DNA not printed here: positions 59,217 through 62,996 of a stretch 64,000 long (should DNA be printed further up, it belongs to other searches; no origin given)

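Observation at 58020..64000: PLD-nuclease::SNF2-helicase fusion followed by PglX/MmeI-like N6-adenine methyltransferase: partial DISARM class-1-like or BREX-related defence operon with unusual domain fusion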

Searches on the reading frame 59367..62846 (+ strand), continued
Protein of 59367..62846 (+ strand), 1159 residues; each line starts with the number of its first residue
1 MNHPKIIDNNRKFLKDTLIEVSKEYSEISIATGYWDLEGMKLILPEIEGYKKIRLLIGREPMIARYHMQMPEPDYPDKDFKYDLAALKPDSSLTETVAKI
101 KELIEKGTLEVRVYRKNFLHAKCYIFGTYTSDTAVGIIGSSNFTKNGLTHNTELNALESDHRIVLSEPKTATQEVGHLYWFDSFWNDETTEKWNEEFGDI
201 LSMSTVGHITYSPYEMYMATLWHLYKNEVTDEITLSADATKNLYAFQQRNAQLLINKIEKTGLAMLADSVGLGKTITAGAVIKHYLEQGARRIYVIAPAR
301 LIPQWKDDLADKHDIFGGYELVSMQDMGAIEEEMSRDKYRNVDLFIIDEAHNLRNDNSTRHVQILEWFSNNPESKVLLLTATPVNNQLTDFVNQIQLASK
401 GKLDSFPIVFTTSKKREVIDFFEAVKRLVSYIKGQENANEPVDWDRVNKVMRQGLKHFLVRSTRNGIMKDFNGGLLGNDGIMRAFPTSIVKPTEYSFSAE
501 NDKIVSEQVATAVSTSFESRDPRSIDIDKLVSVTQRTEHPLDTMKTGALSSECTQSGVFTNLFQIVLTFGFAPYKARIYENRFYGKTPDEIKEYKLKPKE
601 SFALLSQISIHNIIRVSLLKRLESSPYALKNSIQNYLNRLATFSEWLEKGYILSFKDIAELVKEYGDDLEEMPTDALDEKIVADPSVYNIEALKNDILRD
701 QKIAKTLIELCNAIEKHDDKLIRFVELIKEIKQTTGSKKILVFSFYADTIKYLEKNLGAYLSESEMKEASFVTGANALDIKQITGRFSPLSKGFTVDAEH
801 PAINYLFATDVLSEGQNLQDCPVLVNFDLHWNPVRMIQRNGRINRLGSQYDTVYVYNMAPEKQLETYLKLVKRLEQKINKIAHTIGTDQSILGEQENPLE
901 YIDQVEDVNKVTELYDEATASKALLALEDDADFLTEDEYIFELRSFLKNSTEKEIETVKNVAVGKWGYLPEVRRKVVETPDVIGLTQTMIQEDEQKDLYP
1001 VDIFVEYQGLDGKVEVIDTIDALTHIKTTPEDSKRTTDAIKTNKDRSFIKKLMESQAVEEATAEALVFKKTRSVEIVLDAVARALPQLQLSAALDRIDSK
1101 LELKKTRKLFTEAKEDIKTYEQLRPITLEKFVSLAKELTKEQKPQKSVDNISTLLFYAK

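Call 62: get_annotated_region(hit=H6, flank=9000)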
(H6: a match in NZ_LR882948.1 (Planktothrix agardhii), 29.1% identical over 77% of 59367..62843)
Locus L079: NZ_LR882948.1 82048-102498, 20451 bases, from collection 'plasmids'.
description: Planktothrix agardhii strain No.365 plasmid p4
organism: Planktothrix agardhii (NCBI taxid 1160)
taxonomy: Bacteria; Cyanobacteriota; Cyanophyceae; Oscillatoriales; Microcoleaceae; Planktothrix; Planktothrix agardhii
host: -; source: -; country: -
typing (MOB-suite, as given by PLSDB): non-mobilizable
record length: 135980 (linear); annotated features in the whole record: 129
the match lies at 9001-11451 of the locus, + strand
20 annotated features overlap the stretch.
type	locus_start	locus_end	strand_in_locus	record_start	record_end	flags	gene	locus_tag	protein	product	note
CDS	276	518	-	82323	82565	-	-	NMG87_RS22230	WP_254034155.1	hypothetical protein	-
CDS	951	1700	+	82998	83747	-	-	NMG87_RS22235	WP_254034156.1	hypothetical protein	-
CDS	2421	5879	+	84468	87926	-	-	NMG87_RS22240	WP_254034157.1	DNA methyltransferase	GO:0006306 - DNA methylation [Evidence IEA]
CDS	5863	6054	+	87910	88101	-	-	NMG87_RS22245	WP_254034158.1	hypothetical protein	-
CDS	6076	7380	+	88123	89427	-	-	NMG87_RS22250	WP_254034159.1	hypothetical protein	-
CDS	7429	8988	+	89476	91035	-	-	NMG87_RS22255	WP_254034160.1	sigma-70 family RNA polymerase sigma factor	GO:0006352 - DNA-templated transcription initiation [Evidence IEA]; GO:0006355 - regulation of DNA-templated ...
CDS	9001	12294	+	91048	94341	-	-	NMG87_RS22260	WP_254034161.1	SNF2-related protein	-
CDS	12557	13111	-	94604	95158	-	-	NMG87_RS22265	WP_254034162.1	hypothetical protein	-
CDS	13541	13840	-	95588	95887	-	-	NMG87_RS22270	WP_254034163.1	hypothetical protein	-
CDS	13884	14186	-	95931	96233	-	-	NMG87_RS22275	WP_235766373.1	fertility inhibition FinO-like protein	-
CDS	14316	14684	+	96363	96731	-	-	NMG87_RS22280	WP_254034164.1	DUF6508 domain-containing protein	-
CDS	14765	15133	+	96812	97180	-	-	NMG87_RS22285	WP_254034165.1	hypothetical protein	-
CDS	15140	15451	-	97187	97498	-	-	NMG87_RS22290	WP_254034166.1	hypothetical protein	-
CDS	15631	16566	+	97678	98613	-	-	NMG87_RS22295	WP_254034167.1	GIY-YIG nuclease family protein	-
CDS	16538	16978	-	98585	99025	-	-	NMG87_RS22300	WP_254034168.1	hypothetical protein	-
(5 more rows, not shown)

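Call 69: search_dna_similar(query=window:59367-62843:+, collection=plasmids, mode=protein, max_rows=60, max_evalue=1e-20, rows=spread)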
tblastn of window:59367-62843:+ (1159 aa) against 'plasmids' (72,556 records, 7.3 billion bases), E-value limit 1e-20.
Records with a match: 197; places in all: 203; records where one place covers at least 80% of the query: 6.
Best place of each record, by identity: <60% 197.
By first word of the organism name: Enterococcus 18; Listeria 17; Bacillus 15; Escherichia 14; Acinetobacter 11; Lactococcus 9; Lactiplantibacillus 8; Rhodococcus 7; Synechocystis 6; Halorussus 5; and 63 more.
By predicted mobility (MOB-suite, as given by PLSDB): non-mobilizable 112; mobilizable 52; conjugative 33.
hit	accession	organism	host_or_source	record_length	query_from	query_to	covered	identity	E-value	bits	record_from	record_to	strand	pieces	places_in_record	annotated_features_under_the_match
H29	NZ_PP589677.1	Lactococcus sp.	Bacterial culture,Dairy environment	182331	1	1159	100%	39.8%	0e+0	782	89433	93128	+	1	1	DEAD/DEAH box helicase family protein | N-6 DNA methylase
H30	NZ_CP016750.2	Lactococcus cremoris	Single cell,Dairy fermentation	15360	1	1159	100%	39.0%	0e+0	775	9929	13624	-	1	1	DEAD/DEAH box helicase family protein | N-6 DNA methylase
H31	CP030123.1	Brasilonema octagenarum UFV-E1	Eucalyptus grandis,mixed culture,leaves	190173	1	894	66%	32.3%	3e-41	346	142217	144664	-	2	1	helicase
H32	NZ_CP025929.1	Microcystis aeruginosa NIES-2481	cell culture,freshwater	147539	4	900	64%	31.8%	3e-41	337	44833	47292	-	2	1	helicase-related protein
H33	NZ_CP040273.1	Nostoc sp. C052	Blasia pusilla,pure culture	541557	1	894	58%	34.6%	2e-41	344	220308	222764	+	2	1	helicase-related protein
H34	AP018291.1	Calothrix sp. NIES-4105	-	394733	1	894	64%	31.3%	6e-38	318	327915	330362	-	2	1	putative helicase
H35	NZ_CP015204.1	Rhodococcus sp. 008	Skate,bacterial culture,renal tissue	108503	5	895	77%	25.1%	5e-57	225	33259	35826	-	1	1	helicase-related protein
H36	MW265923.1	Latilactobacillus sakei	-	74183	5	878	65%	29.5%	7e-28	253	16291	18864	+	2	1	rapA: RNA polymerase-associated protein RapA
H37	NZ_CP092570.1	Enterococcus faecium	Homo sapiens,urine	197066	5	878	65%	29.1%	6e-29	254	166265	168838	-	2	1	helicase-related protein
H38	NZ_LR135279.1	Enterococcus faecium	-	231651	5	878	65%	29.1%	6e-29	254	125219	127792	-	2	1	helicase-related protein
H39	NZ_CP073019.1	Synechocystis sp. PCC 6803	cell culture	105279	6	896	77%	24.6%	2e-50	204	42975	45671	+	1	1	helicase-related protein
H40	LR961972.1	Enterococcus faecalis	-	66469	5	878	65%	29.0%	3e-28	252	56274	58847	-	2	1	record has no annotation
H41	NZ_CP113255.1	Levilactobacillus brevis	pure culture,Chinese sauerkraut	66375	5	878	65%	29.0%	2e-28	247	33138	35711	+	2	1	helicase-related protein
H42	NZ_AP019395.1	Enterococcus faecium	eutrophic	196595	5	878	65%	28.8%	1e-27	252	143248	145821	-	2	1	helicase-related protein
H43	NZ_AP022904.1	Bacillus cereus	-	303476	5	901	62%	29.9%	5e-29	241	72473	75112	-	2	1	helicase-related protein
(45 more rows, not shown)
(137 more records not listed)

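Call 70: get_annotated_region(hit=H43, flank=9000)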
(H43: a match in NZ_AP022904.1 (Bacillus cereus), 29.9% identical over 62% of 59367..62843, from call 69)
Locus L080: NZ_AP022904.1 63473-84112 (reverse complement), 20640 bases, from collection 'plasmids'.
description: Bacillus cereus strain MRY14-0079 plasmid pMRY14-0079_1, complete sequence
organism: Bacillus cereus (NCBI taxid 1396)
taxonomy: Bacteria; Bacillota; Bacilli; Bacillales; Bacillaceae; Bacillus; Bacillus cereus
host: -; source: -; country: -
typing (MOB-suite, as given by PLSDB): non-mobilizable; replicon rep_cluster_125; mating-pair formation MPF_T
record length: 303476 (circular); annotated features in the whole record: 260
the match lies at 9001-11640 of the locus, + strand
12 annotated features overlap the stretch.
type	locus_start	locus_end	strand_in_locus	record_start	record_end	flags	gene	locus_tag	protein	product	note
CDS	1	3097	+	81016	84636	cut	-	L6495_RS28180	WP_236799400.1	AAA family ATPase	-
CDS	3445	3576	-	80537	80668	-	-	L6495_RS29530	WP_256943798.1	hypothetical protein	-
CDS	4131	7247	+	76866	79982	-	drmA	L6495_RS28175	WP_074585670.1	DISARM system helicase DrmA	-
CDS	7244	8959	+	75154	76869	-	-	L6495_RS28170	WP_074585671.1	DUF1998 domain-containing protein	-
CDS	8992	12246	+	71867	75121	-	-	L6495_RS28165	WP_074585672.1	helicase-related protein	-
CDS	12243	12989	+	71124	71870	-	-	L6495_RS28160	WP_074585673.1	DUF4391 domain-containing protein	-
CDS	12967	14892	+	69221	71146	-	-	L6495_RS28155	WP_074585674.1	site-specific DNA-methyltransferase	GO:0006306 - DNA methylation [Evidence IEA]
CDS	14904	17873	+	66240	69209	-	-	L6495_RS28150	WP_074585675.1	DEAD/DEAH box helicase family protein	-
CDS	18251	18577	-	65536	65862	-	-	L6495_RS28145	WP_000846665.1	helix-turn-helix transcriptional regulator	-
CDS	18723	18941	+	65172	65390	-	-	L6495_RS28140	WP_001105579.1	helix-turn-helix transcriptional regulator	-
CDS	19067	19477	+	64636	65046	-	-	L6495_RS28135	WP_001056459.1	hypothetical protein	-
CDS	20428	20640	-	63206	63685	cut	-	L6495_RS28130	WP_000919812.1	CPBP family intramembrane glutamic endopeptidase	GO:0071586 - CAAX-box protein processing [Evidence IEA]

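Call 71: get_annotated_region(hit=H37, flank=9000)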
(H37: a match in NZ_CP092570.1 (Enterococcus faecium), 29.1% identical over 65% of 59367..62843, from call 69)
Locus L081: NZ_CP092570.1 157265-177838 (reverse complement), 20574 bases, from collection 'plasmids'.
description: Enterococcus faecium strain VRE-WC072 plasmid unnamed1, complete sequence
organism: Enterococcus faecium (NCBI taxid 1352)
taxonomy: Bacteria; Bacillota; Bacilli; Lactobacillales; Enterococcaceae; Enterococcus; Enterococcus faecium
host: -; source: Homo sapiens,urine; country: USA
typing (MOB-suite, as given by PLSDB): conjugative; replicon rep_cluster_893; relaxase MOBP; mating-pair formation MPF_T
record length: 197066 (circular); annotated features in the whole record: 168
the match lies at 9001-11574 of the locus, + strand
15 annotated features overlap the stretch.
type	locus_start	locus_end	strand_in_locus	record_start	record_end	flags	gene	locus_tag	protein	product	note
CDS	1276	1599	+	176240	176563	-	-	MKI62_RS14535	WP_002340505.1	YfbU family protein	-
CDS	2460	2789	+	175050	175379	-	-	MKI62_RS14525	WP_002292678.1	AbrB family transcriptional regulator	-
CDS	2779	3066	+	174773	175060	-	-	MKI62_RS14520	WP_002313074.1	type II toxin-antitoxin system RelE/ParE family toxin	-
CDS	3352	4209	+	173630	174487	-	-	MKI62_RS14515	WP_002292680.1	ParA family protein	-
CDS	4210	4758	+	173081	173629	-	-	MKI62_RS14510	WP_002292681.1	hypothetical protein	-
CDS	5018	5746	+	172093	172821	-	-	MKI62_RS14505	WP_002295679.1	S8 family serine peptidase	GO:0006508 - proteolysis [Evidence IEA]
CDS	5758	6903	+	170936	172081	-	-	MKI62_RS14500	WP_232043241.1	S8 family serine peptidase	GO:0006508 - proteolysis [Evidence IEA]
CDS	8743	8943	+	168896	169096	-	-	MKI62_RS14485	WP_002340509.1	helix-turn-helix transcriptional regulator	-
CDS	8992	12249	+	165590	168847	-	-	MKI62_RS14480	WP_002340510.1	helicase-related protein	-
CDS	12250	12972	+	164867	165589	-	-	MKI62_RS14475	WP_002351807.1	DUF4391 domain-containing protein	-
CDS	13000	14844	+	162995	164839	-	-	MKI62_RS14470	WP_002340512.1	site-specific DNA-methyltransferase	GO:0006306 - DNA methylation [Evidence IEA]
CDS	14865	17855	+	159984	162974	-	-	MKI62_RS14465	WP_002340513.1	DEAD/DEAH box helicase family protein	-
CDS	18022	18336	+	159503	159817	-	-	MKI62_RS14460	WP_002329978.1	hypothetical protein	-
CDS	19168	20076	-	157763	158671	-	-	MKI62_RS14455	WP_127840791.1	IS982-like element ISEfm1 family transposase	GO:0006313 - DNA transposition [Evidence IEA]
CDS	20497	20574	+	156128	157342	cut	-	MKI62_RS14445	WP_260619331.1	IS256 family transposase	-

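Call 72: predict_structure(alignment_id=A3)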
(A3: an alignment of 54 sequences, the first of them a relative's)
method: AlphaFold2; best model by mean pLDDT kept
length: 1159 residues; sequences in the alignment: 54
mean_pLDDT: 77.8   pTM: 0.69
mean pLDDT of the five models: 77.8, 77.0, 74.4, 73.7, 70.8
residues with pLDDT >= 90: 178; 70-90: 723; 50-70: 160; < 50: 98
segments of 3 or more residues with pLDDT < 50: 1-10, 65-69, 153-175, 383-386, 658-673, 839-841, 880-906, 931-935
pLDDT, mean of each block of 10 residues (from residue 1): 46 70 79 86 88 84 51 70 80 88 91 76 67 56 76 47 41 54 84 88 89 95 84 77 84 89 80 81 91 86 85 87 84 80 88 72 86 87 54 80 79 79 82 67 71 78 75 75 80 86 88 87 75 73 69 67 87 83 82 74 72 77 87 86 88 64 41 54 87 91 93 89 91 84 82 86 86 73 85 83 85 64 83 54 64 85 72 61 36 32 47 76 67 59 88 90 91 88 92 75 87 84 91 89 86 90 76 88 87 84 88 89 90 89 77 92
secondary structure, 60 per line:
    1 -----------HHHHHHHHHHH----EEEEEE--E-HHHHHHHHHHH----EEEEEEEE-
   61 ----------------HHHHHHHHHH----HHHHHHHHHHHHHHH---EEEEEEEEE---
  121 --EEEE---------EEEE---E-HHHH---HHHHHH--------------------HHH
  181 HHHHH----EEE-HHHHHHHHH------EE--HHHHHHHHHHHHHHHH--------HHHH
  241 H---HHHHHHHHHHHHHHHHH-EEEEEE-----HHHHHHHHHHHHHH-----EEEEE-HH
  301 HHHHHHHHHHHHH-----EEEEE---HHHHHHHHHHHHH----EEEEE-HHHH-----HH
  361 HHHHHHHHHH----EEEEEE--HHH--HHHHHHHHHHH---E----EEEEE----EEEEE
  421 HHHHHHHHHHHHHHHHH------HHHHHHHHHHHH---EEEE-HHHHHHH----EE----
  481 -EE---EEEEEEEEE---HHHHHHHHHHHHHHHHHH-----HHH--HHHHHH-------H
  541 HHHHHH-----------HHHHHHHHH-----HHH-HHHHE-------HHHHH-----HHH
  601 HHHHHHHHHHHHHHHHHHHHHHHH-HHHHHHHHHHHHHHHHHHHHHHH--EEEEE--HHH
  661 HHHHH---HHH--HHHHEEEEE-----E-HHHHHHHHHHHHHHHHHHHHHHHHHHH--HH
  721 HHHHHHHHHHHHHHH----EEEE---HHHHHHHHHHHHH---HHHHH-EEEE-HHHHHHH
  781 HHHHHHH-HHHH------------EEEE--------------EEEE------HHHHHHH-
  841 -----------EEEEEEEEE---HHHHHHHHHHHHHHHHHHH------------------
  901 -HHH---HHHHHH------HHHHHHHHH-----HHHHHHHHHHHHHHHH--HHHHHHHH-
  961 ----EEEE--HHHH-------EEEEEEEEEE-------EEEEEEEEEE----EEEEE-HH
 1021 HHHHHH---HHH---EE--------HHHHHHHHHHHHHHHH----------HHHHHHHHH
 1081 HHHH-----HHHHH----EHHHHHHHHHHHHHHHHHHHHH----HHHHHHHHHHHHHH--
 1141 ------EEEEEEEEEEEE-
elements in order (helices of 4 or more, strands of 3 or more residues): H12-22 E27-32 H37-47 E52-59 H77-86 H91-105 E109-117 E123-126 E136-139 H145-148 H152-157 H178-185 E190-192 H194-202 H213-228 H237-241 H245-261 E263-268 H274-287 E293-297 H299-313 E319-323 H327-339 E344-348 H350-353 H359-370 E375-380 H388-398 E407-411 E416-420 H421-437 H444-455 E459-462 H464-470 E487-495 H499-516 H527-532 H540-546 H558-566 H576-579 H588-592 H598-624 H626-648 E651-655 H658-665 H674-677 E678-682 H690-716 H719-735 E740-743 H747-759 H763-767 E769-772 H774-787 H789-792 E805-808 E823-826 H833-839 E852-860 H864-882 H908-913 H920-928 H934-949 H952-959 E965-968 H971-974 E982-991 E999-1008 E1013-1017 H1019-1026 H1046-1061 H1072-1084 H1090-1094 H1100-1120 H1125-1138 E1147-1158

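Call 74: fold_search(model_id=the predicted structure, library=pdb)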
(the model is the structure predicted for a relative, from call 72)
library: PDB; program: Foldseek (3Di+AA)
matches with E <= 10: 1591; with E <= 0.001: 248
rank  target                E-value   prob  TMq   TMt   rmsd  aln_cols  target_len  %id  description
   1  6bog_A                1.8e-15  1.00  0.24  0.28  24.2      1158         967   12  Crystal structure of RapA, a Swi2/Snf2 protein that recycles RNA polymerase during transcription (released 2017-12-13)
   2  8spg                  8.4e-15  1.00  0.26  0.34  24.5      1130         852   12  Crystal structure of N-terminally truncated Escherichia coli RapA in complex with MgADP (released 2024-07-03)
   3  8so8                  1.3e-14  1.00  0.26  0.33  25.1      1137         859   13  Crystal structure of an N-terminally truncated variant of Escherichia coli RapA (released 2024-07-03)
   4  8av6_G                1.4e-13  1.00  0.27  0.41  29.1       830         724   13  CryoEM structure of INO80 core nucleosome complex in closed grappler conformation (released 2022-12-14)
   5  9ca7_A                1.9e-13  1.00  0.28  0.43  32.1       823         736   14  Cryo-EM structure of human SRCAP-nucleosome complex in the fully-engaged state (composite structure) (released 2025-06-18)
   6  9b1d_A                3.0e-13  1.00  0.28  0.43  34.5       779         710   15  Cryo-EM structure of native SWR1 bound to DNA (composite structure) (released 2024-10-09)
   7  9b1e_A                4.3e-13  1.00  0.27  0.42  32.7       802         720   14  Cryo-EM structure of native SWR1 bound to nucleosome (composite structure) (released 2024-10-09)
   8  8qyv_M                4.9e-13  1.00  0.26  0.40  36.2       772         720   16  SWR1-hexasome complex (released 2024-10-02)
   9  9jao_C                5.6e-13  1.00  0.27  0.47  15.0       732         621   13  The structure of SMARCAD1 bound to the hexasome in the presence of ADP-BeFx (released 2025-04-30)
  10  9jo5_K                6.1e-13  1.00  0.28  0.49  16.4       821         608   14  Structure of isw1-nucleosome complex in ADP-B state (released 2025-04-09)
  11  6l8o                  6.4e-13  1.00  0.18  0.23  22.9       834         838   14  Crystal structure of the K. lactis Rad5 (Hg-derivative) (released 2020-11-11)
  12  9gd3_W                6.7e-13  1.00  0.28  0.36  21.6       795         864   14  Structure of a mononucleosome bound by one copy of Chd1 with the DBD on the exit-side DNA. (released 2024-09-18)
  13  7tn2_W                6.7e-13  1.00  0.26  0.33  23.5       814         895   14  Composite model of a Chd1-nucleosome complex in the nucleotide-free state derived from 2.3A and 2.7A Cryo-EM maps (released 2022-03-02)
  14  8qz0_M                7.4e-13  1.00  0.29  0.40  33.8       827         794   14  SWR1-hexasome-dimer complex (released 2024-10-02)
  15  6gej_M                7.7e-13  1.00  0.27  0.43  36.7       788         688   15  Chromatin remodeller-nucleosome complex at 3.6 A resolution. (released 2018-10-17)
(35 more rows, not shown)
